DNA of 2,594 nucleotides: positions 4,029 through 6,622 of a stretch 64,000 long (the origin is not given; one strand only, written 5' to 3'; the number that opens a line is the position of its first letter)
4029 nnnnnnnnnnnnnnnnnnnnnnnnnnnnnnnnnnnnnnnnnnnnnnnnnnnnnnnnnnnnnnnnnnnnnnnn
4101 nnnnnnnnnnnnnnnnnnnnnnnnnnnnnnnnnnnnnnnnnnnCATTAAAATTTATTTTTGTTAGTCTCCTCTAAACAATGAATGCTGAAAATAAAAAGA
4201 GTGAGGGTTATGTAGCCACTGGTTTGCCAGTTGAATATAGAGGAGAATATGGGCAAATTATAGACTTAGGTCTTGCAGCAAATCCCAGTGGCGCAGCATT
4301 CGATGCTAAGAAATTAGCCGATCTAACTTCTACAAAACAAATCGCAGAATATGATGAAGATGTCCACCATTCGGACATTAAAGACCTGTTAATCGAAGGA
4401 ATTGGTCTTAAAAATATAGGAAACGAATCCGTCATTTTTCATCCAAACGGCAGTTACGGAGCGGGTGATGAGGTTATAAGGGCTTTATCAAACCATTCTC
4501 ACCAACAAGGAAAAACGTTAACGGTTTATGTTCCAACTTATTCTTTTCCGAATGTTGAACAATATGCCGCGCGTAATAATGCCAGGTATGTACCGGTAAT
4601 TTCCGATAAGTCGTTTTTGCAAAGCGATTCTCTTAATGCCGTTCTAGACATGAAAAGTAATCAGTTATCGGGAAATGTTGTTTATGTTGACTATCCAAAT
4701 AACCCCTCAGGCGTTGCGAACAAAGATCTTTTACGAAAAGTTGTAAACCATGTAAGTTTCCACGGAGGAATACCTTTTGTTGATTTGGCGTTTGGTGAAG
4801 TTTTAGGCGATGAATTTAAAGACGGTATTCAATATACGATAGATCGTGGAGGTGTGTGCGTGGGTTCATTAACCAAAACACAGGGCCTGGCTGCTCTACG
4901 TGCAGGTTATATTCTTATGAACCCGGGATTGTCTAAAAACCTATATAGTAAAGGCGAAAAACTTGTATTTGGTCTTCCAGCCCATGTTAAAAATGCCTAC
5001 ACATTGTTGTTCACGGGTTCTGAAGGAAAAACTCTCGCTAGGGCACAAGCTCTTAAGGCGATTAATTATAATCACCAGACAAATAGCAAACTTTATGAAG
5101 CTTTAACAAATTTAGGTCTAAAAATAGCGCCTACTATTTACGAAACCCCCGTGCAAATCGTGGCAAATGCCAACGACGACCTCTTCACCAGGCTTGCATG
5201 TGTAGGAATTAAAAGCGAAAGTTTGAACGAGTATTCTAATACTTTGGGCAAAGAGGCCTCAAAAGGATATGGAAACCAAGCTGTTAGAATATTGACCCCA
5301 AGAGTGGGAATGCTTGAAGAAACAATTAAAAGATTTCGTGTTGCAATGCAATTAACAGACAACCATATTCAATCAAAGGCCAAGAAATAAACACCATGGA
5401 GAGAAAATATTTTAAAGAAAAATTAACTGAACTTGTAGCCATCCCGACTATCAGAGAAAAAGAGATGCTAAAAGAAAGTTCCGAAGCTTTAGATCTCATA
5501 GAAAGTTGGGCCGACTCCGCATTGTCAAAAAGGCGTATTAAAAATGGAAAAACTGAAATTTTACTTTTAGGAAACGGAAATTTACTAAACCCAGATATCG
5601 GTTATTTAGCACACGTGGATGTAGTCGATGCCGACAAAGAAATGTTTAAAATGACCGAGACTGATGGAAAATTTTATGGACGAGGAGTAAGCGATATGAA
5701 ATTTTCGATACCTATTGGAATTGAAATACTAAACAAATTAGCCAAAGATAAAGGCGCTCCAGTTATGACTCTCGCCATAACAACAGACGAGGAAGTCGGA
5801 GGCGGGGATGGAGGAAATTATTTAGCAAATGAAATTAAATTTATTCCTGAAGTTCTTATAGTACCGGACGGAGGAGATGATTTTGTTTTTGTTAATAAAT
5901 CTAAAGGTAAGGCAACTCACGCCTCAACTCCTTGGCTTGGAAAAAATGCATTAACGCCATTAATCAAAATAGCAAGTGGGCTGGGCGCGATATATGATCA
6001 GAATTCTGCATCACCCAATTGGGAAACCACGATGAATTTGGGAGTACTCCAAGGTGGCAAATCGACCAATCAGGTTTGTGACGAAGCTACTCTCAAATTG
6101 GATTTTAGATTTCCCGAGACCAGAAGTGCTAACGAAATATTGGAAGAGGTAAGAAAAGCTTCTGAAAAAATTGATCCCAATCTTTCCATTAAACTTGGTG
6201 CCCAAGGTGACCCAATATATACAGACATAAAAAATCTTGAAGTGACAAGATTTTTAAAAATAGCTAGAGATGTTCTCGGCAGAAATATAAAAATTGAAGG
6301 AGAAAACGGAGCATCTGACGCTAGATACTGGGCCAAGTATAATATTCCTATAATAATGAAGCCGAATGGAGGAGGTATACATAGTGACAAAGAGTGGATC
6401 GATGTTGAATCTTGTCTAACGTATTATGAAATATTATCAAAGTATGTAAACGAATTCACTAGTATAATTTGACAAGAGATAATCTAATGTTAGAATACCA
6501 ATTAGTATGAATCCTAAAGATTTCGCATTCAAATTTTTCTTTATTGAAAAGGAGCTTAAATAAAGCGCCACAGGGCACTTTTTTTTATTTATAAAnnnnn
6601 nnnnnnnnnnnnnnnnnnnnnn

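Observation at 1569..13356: Compact amino-acid-processing gene cluster: ligase, enolase-superfamily racemase/epimerase, aminotransferase, M20 deacylase, PLP decarboxylase, a second M20 and a GNAT-motif protein, bracketed by thrS and tyrS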

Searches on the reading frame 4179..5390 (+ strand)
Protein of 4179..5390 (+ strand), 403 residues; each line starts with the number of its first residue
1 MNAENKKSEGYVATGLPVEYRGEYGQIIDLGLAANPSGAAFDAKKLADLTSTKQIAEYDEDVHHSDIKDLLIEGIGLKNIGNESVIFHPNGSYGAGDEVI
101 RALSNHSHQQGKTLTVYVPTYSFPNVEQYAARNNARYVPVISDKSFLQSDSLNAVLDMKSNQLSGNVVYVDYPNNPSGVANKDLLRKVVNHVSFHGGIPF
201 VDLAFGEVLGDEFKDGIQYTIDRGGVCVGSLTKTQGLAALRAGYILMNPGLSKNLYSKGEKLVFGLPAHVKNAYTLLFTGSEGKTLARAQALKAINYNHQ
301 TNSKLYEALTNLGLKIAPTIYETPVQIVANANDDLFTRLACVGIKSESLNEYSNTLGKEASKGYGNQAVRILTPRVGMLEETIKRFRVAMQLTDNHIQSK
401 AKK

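Call 3: search_protein_families(library=pfam, proteins=[window:4179-5390:+], max_evalue=0.01)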
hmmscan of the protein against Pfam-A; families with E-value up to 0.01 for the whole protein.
window:4179-5390:+ (403 aa): 1 family
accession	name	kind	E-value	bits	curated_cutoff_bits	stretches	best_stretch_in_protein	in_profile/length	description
PF00155.27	Aminotran_1_2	-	2.3e-16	60.4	19.7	1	43-315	23-296/361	Aminotransferase class I and II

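Call 4: search_protein_families(library=ncbifam, proteins=[window:4179-5390:+], max_evalue=0.01)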
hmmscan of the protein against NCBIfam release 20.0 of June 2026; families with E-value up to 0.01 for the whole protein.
window:4179-5390:+ (403 aa): 23 families
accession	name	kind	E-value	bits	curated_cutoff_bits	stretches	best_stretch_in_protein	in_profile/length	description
TIGR01141.1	hisC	equivalog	4.2e-16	58.8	276.55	1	24-256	20-233/349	histidinol-phosphate transaminase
TIGR01140.1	L_thr_O3P_dcar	equivalog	1.1e-11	44.5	290.55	1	25-258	17-220/331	threonine-phosphate decarboxylase CobD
NF005021.0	PRK06425.1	equivalog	4.9e-11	42.3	353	1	166-358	124-307/335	histidinol-phosphate aminotransferase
NF005915.1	PRK07908.1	equivalog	9.5e-10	38.3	360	1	164-321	129-275/332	Rv2231c family histidinol phosphate aminotransferase CobC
NF041364.1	GntC_guanitoxin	equivalog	8.8e-09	34.7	415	1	100-248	73-222/356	guanitoxin biosynthesis PLP-dependent (S)-gamma-hydroxy-L-arginine cyclodehydratase GntC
NF006756.0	PRK09276.1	subfamily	6.3e-08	31.9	507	1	110-318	116-318/387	LL-diaminopimelate aminotransferase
NF002877.0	PRK03317.1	equivalog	1.2e-07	30.9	409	1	86-255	96-255/374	histidinol-phosphate transaminase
NF053748.1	bifunc_CobBC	exception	1.2e-07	30.5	950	1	155-344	588-763/797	bifunctional hydrogenobyrinic acid a,c-diamide synthase/histidinol phosphate aminotransferase CobBC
NF005815.0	PRK07681.1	equivalog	5e-07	29.1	545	1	110-273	116-279/399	LL-diaminopimelate aminotransferase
TIGR03540.1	DapC_direct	equivalog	6.4e-07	28.6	593.25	1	109-317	113-315/383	LL-diaminopimelate aminotransferase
TIGR03947.1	viomycin_VioD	equivalog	8.9e-07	28.1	390.9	1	111-248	93-227/359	capreomycidine synthase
TIGR03537.1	DapC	equivalog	5.4e-06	25.6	453.6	1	108-273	84-246/350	succinyldiaminopimelate transaminase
NF002878.0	PRK03321.1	subfamily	5.5e-06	25.3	374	1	152-255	135-238/352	histidinol-phosphate transaminase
NF004611.0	PRK05942.1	equivalog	9.1e-06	24.9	628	1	165-319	171-323/394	aspartate aminotransferase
NF004937.0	PRK06290.1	equivalog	9.2e-06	24.6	585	1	63-251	86-269/410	LL-diaminopimelate aminotransferase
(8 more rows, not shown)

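Call 24: search_solved_structures(query=window:4179-5387:+, max_evalue=0.001)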
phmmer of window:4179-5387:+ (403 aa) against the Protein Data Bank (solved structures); distinct sequences matched with E-value up to 0.001: 0.

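Call 50: search_solved_structures(query=A3, max_evalue=0.01)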
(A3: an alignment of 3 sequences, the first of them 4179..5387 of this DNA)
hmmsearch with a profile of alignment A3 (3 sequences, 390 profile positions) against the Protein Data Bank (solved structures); distinct sequences matched with E-value up to 0.01: 113 (the best 60 are shown).
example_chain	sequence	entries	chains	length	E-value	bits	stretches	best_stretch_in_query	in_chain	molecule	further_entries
3cq5_A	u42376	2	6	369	6e-16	61.4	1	31-264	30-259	Histidinol-phosphate aminotransferase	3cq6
3cq4_A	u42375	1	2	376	6.4e-16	61.4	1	31-264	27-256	Histidinol-phosphate aminotransferase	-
4cvq_A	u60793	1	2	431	7.2e-16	61.2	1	102-267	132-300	GLUTAMATE-PYRUVATE AMINOTRANSFERASE ALAA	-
9t0w_A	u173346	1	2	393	1.7e-15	59.9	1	166-316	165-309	Histidinol-phosphate aminotransferase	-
4r8d_A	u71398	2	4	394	1.8e-15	59.9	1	166-316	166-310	Histidinol-phosphate aminotransferase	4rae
3ftb_A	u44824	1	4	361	1.9e-15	59.8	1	116-375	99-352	Histidinol-phosphate aminotransferase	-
1h1c_A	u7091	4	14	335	2.9e-15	59.2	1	166-313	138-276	HISTIDINOL-PHOSPHATE AMINOTRANSFERASE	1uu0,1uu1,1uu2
2f8j_A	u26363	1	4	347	3.1e-15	59.1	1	166-313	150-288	Histidinol-phosphate aminotransferase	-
4r2n_A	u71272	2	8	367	6e-15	58.2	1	167-273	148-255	Putative phenylalanine aminotransferase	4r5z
7szp_A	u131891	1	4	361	8.7e-15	57.6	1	165-294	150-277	Histidinol-phosphate aminotransferase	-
3ffh_A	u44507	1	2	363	1.3e-14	57.1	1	42-255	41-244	Histidinol-phosphate aminotransferase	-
3euc_A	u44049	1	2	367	2.1e-14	56.4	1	93-367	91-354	Histidinol-phosphate aminotransferase 2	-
6oux_A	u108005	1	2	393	3.3e-14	55.7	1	50-254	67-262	Threonine phosphate decarboxylase-like enzyme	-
1fg3_A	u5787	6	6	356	1.1e-13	54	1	165-260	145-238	HISTIDINOL PHOSPHATE AMINOTRANSFERASE | HISTIDINOL-PHOSPHATE AMINOTRANSFERASE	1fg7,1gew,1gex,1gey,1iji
3ele_A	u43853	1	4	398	8.9e-13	51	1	102-315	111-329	Amino Transferase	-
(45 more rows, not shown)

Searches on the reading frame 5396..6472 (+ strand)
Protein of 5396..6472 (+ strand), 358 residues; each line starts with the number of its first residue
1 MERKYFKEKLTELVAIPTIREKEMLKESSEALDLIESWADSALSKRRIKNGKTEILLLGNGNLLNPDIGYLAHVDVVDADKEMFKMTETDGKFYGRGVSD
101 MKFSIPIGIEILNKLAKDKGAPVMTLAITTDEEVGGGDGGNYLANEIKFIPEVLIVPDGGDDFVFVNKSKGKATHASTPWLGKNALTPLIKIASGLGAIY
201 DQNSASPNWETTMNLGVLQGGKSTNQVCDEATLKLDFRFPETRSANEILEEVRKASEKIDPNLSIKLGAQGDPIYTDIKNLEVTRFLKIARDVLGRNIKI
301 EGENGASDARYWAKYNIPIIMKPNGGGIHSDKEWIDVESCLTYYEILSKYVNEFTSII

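Call 3: search_protein_families(library=pfam, proteins=[window:5396-6472:+], max_evalue=0.01)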
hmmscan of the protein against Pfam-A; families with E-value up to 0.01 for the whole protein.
window:5396-6472:+ (358 aa): 2 families
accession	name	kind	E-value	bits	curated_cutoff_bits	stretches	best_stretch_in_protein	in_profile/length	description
PF01546.33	Peptidase_M20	-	1.3e-21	77.9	24.6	1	72-352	4-205/206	Peptidase family M20/M25/M40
PF07687.19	M20_dimer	-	4.9e-17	62.3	21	1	169-261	13-104/107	Peptidase dimerisation domain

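Call 4: search_protein_families(library=ncbifam, proteins=[window:5396-6472:+], max_evalue=0.01)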
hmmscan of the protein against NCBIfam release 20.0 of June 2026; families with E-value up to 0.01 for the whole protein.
window:5396-6472:+ (358 aa): 43 families (the best 25 are shown)
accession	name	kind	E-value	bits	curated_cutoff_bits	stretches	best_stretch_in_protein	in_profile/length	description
NF006399.0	PRK08651.1-2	equivalog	8.1e-36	123.9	381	2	6-201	6-218/405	succinyl-diaminopimelate desuccinylase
TIGR01910.1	DapE-ArgE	subfamily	1.3e-35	123.4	217.6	1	47-346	53-373/373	ArgE/DapE family deacylase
NF006400.0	PRK08651.1-3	equivalog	4.5e-27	94.8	374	1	55-354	73-406/410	succinyl-diaminopimelate desuccinylase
NF006365.0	PRK08588.1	subfamily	7.6e-27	94.6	289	1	57-354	59-380/383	succinyl-diaminopimelate desuccinylase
NF009557.0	PRK13009.1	equivalog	4.8e-25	88.5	284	2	170-354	189-374/377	succinyl-diaminopimelate desuccinylase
NF005602.0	PRK07338.1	equivalog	7e-22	77.6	357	2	169-340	212-385/409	hydrolase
NF003474.0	PRK05111.1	equivalog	2.1e-21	76.2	460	1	3-354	5-380/383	acetylornithine deacetylase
TIGR01892.1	AcOrn-deacetyl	equivalog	2.1e-20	73.1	297.7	1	10-317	3-329/365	acetylornithine deacetylase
TIGR01246.1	dapE_proteo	equivalog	2.9e-20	72.6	361.8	2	170-349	185-365/370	succinyl-diaminopimelate desuccinylase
NF006326.0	PRK08554.1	equivalog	2.7e-19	69.3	354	2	10-171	15-184/446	peptidase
NF005710.0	PRK07522.1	subfamily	3e-19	69.4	412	1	64-262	68-290/391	acetylornithine deacetylase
TIGR01900.1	dapE-gram_pos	equivalog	7.1e-18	64.6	304.2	2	168-351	171-350/351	succinyl-diaminopimelate desuccinylase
NF004788.0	PRK06133.1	subfamily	5.8e-16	58.4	349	1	71-340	112-399/417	glutamate carboxypeptidase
NF010589.0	PRK13983.1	equivalog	3.2e-15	56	333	1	67-350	87-405/409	M20 family metallo-hydrolase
NF006596.0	PRK09133.1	subfamily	3.4e-14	52.3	349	1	50-161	87-206/474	hypothetical protein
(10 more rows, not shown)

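Call 25: search_solved_structures(query=window:5396-6469:+, max_evalue=0.00001)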
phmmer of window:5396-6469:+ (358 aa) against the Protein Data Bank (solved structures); distinct sequences matched with E-value up to 0.00001: 9.
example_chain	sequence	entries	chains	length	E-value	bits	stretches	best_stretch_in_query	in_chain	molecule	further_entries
2rb7_A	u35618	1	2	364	5e-23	85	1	11-353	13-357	Peptidase, M20/M25/M40 family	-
1vgy_A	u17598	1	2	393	2.2e-09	40.1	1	51-334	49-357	succinyl-diaminopimelate desuccinylase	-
4ppz_A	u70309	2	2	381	2.4e-09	40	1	51-335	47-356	Succinyl-diaminopimelate desuccinylase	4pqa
4o23_A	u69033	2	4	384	2.4e-09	39.9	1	51-335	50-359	Succinyl-diaminopimelate desuccinylase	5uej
7rsf_A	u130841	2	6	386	4.2e-08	35.9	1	69-248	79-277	Acetylornithine deacetylase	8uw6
3ic1_A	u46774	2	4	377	2.5e-07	33.3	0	64-144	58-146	Succinyl-diaminopimelate desuccinylase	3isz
5vo3_A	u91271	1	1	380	2.7e-07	33.2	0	64-144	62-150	Succinyl-diaminopimelate desuccinylase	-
3tx8_A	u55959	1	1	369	3.8e-07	32.7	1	68-350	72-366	Succinyl-diaminopimelate desuccinylase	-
3gb0_A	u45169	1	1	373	4.4e-06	29.2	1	170-351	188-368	Peptidase T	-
